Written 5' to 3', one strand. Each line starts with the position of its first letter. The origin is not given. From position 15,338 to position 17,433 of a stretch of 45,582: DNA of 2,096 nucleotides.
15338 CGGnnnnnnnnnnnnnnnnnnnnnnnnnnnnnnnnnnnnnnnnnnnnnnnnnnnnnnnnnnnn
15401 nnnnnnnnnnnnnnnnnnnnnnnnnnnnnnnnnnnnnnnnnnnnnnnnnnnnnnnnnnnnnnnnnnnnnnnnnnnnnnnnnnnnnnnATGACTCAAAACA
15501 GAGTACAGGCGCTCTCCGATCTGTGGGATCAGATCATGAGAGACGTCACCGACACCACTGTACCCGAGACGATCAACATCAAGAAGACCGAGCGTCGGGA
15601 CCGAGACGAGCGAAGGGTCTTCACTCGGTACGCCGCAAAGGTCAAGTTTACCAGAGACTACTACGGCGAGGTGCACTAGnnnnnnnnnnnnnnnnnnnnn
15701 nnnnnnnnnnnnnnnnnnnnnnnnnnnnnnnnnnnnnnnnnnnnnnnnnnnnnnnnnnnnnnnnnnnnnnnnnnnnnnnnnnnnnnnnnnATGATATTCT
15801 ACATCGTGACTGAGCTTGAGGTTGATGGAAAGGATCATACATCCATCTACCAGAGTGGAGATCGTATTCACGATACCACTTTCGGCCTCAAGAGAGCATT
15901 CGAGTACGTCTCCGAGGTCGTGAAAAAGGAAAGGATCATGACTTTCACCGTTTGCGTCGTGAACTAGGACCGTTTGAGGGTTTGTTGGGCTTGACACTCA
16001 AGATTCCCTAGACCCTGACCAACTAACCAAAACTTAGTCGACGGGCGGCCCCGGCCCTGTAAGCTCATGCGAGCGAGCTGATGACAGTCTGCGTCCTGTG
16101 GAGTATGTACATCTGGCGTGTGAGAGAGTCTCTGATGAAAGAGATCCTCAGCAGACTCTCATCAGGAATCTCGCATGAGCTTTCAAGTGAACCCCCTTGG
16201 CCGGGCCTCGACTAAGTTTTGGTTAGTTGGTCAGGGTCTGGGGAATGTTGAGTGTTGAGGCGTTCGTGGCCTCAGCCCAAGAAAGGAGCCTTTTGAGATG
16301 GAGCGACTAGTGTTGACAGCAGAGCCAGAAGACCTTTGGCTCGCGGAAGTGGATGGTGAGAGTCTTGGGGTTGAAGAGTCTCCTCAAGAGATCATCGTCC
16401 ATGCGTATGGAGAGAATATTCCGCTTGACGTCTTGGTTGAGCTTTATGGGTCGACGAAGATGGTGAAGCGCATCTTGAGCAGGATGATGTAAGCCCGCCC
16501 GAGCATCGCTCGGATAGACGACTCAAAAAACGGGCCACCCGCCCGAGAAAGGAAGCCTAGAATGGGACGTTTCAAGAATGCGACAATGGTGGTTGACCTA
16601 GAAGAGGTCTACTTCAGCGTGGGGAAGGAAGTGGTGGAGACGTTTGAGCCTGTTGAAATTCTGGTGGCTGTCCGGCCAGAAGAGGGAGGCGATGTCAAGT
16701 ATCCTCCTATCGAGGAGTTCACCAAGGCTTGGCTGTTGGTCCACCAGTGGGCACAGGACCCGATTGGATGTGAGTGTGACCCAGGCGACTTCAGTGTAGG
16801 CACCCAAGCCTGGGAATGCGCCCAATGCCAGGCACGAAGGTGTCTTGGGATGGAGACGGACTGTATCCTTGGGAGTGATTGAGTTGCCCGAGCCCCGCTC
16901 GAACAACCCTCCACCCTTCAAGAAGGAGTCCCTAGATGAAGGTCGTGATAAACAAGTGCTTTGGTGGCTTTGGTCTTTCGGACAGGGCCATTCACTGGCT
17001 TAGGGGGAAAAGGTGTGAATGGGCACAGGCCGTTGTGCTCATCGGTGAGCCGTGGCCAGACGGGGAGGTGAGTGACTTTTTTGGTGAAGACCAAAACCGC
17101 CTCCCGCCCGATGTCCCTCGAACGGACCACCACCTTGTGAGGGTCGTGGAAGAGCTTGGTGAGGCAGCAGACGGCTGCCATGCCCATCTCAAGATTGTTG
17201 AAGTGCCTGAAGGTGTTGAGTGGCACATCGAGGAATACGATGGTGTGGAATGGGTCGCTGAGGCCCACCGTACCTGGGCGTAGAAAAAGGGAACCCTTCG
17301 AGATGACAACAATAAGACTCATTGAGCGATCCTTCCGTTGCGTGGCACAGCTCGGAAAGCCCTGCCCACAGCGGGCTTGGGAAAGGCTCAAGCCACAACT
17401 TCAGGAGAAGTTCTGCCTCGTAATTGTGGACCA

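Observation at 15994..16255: Giant (about 262 nt) near-perfect hairpin in an early intergenic region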

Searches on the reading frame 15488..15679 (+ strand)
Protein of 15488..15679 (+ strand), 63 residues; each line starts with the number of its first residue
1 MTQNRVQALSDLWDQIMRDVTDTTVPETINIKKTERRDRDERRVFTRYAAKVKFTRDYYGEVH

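Call 16: search_protein_families(library=phrogs, proteins=[window:15488-15679:+], max_evalue=0.01)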
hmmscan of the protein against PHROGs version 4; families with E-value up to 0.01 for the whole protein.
window:15488-15679:+ (63 aa): 0 families

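Call 72: find_encoding_contigs(protein=window:15488-15679:+, flank=3000, max_places=10)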
Protein window:15488-15679:+ (63 aa): 9 contigs read that carry it; 5 places shown.
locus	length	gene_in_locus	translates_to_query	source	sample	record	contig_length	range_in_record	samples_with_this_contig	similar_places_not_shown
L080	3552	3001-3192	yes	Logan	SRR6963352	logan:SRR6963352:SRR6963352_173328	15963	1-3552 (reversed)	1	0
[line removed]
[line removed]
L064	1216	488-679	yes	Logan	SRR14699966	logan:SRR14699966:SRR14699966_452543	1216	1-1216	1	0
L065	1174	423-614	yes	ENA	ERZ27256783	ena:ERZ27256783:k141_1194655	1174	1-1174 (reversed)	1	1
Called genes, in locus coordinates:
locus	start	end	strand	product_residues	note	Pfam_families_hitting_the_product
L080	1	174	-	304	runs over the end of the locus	-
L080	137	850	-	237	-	-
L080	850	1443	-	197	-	-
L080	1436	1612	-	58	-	-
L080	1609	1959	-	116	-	-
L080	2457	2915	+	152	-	-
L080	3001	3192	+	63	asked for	-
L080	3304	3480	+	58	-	-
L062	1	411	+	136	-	?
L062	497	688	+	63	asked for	-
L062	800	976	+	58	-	-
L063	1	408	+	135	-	?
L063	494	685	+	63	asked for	-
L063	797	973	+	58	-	-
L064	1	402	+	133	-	?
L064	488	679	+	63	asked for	-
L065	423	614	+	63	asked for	-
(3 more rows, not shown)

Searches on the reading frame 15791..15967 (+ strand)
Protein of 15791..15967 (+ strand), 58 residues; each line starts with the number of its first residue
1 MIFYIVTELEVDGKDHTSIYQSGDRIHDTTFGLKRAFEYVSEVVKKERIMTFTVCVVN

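Call 16: search_protein_families(library=phrogs, proteins=[window:15791-15967:+], max_evalue=0.01)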
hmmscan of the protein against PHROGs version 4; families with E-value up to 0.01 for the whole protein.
window:15791-15967:+ (58 aa): 0 families

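Call 21: find_encoding_contigs(protein=window:15791-15967:+, flank=3000, max_places=10)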
Protein window:15791-15967:+ (58 aa): 9 contigs read that carry it; 5 places shown.
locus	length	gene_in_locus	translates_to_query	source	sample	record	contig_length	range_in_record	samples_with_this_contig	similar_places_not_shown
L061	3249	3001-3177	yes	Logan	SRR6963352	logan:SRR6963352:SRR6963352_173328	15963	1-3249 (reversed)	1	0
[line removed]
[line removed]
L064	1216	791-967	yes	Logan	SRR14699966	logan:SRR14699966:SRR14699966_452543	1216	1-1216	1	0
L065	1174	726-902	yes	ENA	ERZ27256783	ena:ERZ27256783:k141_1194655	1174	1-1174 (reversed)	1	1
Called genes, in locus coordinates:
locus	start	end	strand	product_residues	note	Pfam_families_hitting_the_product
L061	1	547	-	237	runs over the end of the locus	-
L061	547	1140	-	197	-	-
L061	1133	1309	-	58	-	-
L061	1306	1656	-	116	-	-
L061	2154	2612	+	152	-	-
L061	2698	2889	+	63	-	-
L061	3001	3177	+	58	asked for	-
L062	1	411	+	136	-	?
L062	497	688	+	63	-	-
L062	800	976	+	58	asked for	-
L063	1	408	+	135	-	?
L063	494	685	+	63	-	-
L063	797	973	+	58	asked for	-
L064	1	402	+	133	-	?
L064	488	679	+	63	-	-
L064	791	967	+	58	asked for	-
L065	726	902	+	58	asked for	-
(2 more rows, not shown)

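Call 83: find_homologous_proteins(query=window:15791-15967:+, max_evalue=0.01)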
Query window:15791-15967:+ (58 aa): 1 proteins with E <= 0.01 among 1 candidates.
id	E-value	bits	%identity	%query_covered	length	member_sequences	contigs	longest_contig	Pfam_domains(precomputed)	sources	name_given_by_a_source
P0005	6.9e-31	121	100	100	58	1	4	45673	-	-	-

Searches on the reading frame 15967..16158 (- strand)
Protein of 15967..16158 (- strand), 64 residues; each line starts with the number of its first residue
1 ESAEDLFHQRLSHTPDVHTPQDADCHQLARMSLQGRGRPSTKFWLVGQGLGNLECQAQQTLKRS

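Call 71: search_protein_representatives(protein=window:15967-16158:-)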
Query: 64 residues. Proteins with E-value up to 0.001 (for the whole library): 2; up to 1e-10: 1; up to 1e-30: 0. The best 2 are listed.
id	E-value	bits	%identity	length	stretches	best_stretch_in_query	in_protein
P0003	2.6e-11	58.9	28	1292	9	9-42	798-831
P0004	6.9e-05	38.7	-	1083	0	-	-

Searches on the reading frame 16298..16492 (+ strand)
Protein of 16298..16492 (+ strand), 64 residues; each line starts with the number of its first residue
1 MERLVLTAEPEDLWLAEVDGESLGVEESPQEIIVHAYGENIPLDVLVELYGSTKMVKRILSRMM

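Call 16: search_protein_families(library=phrogs, proteins=[window:16298-16492:+], max_evalue=0.01)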
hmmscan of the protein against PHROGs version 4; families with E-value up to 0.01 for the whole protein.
window:16298-16492:+ (64 aa): 0 families

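Call 20: find_encoding_contigs(protein=window:16298-16492:+, flank=3000, max_places=10)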
Protein window:16298-16492:+ (64 aa): 4 contigs read that carry it; 1 place shown.
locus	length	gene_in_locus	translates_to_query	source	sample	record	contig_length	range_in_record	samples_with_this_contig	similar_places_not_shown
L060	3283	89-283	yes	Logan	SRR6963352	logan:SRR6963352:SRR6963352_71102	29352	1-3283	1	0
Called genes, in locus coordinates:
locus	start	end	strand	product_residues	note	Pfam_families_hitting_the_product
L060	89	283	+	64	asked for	-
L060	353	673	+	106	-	-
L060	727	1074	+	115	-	-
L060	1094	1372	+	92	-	-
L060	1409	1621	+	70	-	-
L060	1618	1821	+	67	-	-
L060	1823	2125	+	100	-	-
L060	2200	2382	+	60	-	-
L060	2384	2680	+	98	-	-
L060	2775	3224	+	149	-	-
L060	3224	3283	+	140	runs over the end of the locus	-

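Call 25: find_homologous_proteins(query=window:16298-16492:+, max_evalue=0.001)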
Query window:16298-16492:+ (64 aa): 1 proteins with E <= 0.001 among 1 candidates.
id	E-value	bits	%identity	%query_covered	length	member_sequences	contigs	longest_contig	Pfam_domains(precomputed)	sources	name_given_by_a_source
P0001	3.6e-33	129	100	100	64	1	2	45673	-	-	-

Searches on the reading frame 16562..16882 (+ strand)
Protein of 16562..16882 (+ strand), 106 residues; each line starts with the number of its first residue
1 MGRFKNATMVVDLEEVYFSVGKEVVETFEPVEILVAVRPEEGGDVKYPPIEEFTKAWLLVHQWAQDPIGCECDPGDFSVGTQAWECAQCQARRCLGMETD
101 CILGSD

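Call 16: search_protein_families(library=phrogs, proteins=[window:16562-16882:+], max_evalue=0.01)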
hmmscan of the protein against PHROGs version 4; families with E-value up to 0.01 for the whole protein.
window:16562-16882:+ (106 aa): 0 families

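Call 54: find_homologous_proteins(query=window:16562-16882:+, max_evalue=0.001)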
Query window:16562-16882:+ (106 aa): 1 proteins with E <= 0.001 among 2 candidates.
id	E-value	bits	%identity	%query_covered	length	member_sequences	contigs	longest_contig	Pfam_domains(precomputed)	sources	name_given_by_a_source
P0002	3.8e-68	245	100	100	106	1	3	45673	-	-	-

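Call 73: find_encoding_contigs(protein=window:16562-16882:+, flank=3000, max_places=10)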
Protein window:16562-16882:+ (106 aa): 5 contigs read that carry it; 2 places shown.
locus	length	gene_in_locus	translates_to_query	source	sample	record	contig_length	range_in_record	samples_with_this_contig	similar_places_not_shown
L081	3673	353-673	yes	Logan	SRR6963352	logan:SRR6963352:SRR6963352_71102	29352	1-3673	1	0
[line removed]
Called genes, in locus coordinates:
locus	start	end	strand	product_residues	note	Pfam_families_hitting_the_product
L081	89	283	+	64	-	-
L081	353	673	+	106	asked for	-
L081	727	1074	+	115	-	-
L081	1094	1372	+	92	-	-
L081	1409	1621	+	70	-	-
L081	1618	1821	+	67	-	-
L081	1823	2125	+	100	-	-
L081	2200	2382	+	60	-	-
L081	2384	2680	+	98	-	-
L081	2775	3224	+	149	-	-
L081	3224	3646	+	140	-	-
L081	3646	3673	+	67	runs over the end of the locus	-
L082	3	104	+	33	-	?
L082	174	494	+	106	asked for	-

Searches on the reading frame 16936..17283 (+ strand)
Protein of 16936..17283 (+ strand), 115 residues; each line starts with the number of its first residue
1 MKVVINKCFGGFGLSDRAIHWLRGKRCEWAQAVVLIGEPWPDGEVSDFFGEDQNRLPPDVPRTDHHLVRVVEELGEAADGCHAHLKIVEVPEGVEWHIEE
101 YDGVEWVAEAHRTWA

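Call 16: search_protein_families(library=phrogs, proteins=[window:16936-17283:+], max_evalue=0.01)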
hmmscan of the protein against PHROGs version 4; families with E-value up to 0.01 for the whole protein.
window:16936-17283:+ (115 aa): 1 family
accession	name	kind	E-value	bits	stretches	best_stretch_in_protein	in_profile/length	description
phrog_16527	-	unknown function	7.5e-27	95.3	1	1-114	1-117/119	-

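Call 18: find_related_loci(query=window:16936-17283:+, collection=viral_contigs, flank=5000)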
Query window:16936-17283:+ (115 aa) in viral_contigs; peptide patterns used: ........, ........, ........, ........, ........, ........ (x = any residue, [..] = any of these).
64 stretches matched a pattern; 59 encode a relative of the query (tblastn E <= 1e-3); 59 distinct loci.
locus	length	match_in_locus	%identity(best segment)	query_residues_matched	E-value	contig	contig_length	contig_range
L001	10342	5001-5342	51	1-114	3e-29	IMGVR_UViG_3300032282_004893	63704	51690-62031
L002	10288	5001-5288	46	1-115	1e-28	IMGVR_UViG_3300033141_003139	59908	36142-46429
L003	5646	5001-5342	47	1-115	3e-28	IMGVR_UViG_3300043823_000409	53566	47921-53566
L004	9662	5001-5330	49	1-115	8e-28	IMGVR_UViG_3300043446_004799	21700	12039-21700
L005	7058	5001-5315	45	1-115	5e-26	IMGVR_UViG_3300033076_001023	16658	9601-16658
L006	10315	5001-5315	45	1-115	5e-26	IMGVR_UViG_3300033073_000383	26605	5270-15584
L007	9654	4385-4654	45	1-115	1e-25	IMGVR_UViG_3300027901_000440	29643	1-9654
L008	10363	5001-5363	47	1-115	1e-25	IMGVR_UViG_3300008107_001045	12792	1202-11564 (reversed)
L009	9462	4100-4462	47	1-115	1e-25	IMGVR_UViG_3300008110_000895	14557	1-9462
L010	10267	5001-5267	47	1-114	3e-25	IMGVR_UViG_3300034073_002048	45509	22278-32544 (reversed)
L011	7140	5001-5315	46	1-115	4e-25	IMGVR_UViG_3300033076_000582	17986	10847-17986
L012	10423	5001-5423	42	1-115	5e-25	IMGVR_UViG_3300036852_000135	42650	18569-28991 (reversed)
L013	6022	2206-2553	48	1-114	6e-25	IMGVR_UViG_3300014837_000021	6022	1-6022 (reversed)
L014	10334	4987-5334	47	1-114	7e-25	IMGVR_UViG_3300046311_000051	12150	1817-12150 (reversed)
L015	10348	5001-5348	47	1-114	7e-25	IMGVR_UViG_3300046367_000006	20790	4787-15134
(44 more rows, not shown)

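Call 78: search_protein_families(library=pfam, proteins=[window:16936-17283:+], max_evalue=0.01)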
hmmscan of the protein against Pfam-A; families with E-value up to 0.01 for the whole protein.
window:16936-17283:+ (115 aa): 0 families
